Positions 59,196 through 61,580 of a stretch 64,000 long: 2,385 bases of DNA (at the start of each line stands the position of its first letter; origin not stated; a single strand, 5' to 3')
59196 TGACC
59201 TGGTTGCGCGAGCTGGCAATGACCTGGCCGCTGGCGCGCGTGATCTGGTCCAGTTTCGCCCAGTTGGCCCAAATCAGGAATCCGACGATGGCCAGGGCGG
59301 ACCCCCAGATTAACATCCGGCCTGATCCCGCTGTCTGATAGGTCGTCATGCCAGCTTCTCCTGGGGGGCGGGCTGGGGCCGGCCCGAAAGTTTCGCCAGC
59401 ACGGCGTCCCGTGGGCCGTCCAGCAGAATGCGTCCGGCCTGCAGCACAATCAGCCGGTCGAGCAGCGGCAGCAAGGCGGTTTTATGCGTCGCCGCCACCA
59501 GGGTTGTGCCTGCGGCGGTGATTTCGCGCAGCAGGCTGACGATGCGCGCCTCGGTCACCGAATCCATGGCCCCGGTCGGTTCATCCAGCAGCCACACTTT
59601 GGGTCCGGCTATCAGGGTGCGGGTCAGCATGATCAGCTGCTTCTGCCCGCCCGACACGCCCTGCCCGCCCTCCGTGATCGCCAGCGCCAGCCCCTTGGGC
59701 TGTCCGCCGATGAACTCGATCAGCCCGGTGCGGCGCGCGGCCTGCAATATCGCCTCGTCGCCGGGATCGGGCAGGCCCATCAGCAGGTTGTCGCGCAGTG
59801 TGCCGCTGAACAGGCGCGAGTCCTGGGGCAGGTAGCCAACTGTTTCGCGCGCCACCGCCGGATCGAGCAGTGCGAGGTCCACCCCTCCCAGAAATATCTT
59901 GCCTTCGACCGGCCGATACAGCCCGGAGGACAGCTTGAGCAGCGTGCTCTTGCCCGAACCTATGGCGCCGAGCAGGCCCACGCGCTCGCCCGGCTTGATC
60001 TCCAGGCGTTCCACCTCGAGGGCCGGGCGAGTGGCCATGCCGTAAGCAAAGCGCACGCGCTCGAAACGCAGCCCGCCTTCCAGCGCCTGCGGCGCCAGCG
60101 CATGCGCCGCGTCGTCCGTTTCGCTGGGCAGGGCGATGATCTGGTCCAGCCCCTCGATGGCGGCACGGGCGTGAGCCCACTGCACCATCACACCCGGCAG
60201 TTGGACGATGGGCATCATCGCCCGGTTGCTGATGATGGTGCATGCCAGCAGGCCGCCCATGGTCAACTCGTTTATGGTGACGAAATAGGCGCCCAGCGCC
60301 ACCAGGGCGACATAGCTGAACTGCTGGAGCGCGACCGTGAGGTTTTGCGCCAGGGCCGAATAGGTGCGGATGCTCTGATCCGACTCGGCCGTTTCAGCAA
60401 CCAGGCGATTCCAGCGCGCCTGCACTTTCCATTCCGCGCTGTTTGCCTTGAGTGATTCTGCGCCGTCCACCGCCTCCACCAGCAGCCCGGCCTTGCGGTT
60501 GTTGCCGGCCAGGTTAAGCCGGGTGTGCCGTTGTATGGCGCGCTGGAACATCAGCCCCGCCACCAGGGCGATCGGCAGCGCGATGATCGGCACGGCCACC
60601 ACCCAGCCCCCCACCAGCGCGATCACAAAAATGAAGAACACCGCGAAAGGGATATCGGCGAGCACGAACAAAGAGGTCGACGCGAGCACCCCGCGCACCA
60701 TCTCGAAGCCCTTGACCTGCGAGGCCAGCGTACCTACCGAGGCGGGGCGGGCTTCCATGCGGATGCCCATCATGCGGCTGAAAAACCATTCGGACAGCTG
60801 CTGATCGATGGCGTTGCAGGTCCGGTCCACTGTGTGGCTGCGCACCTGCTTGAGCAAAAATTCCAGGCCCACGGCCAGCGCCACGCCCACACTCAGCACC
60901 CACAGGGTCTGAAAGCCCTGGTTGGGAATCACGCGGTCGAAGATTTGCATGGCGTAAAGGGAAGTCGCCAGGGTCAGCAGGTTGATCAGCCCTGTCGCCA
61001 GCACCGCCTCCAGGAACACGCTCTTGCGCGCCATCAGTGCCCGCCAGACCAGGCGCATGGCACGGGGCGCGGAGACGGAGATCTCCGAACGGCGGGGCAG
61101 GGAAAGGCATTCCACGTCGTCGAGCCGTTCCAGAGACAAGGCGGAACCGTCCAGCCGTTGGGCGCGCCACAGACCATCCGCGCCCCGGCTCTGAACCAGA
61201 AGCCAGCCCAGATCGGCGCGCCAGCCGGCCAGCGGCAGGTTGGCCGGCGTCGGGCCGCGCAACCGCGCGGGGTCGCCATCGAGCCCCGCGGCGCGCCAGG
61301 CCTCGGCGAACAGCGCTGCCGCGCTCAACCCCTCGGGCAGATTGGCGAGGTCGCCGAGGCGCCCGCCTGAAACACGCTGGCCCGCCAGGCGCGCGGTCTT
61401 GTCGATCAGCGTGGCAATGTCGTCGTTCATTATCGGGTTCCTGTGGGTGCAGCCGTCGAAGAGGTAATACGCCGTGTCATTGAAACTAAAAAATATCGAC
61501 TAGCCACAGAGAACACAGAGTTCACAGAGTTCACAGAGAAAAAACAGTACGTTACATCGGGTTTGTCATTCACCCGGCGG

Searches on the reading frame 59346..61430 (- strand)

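Call 50: search_protein_families(library=pfam, proteins=[window:59346-61430:-], max_evalue=0.01)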
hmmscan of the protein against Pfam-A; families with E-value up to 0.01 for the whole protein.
window:59346-61430:- (694 aa): 2 families
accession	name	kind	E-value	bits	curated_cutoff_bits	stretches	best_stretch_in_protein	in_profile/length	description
PF00005.33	ABC_tran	-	2.4e-25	90.2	25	1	475-619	5-136/137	ABC transporter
PF00664.28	ABC_membrane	-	8e-14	52.4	28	1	144-403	6-269/274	ABC transporter transmembrane region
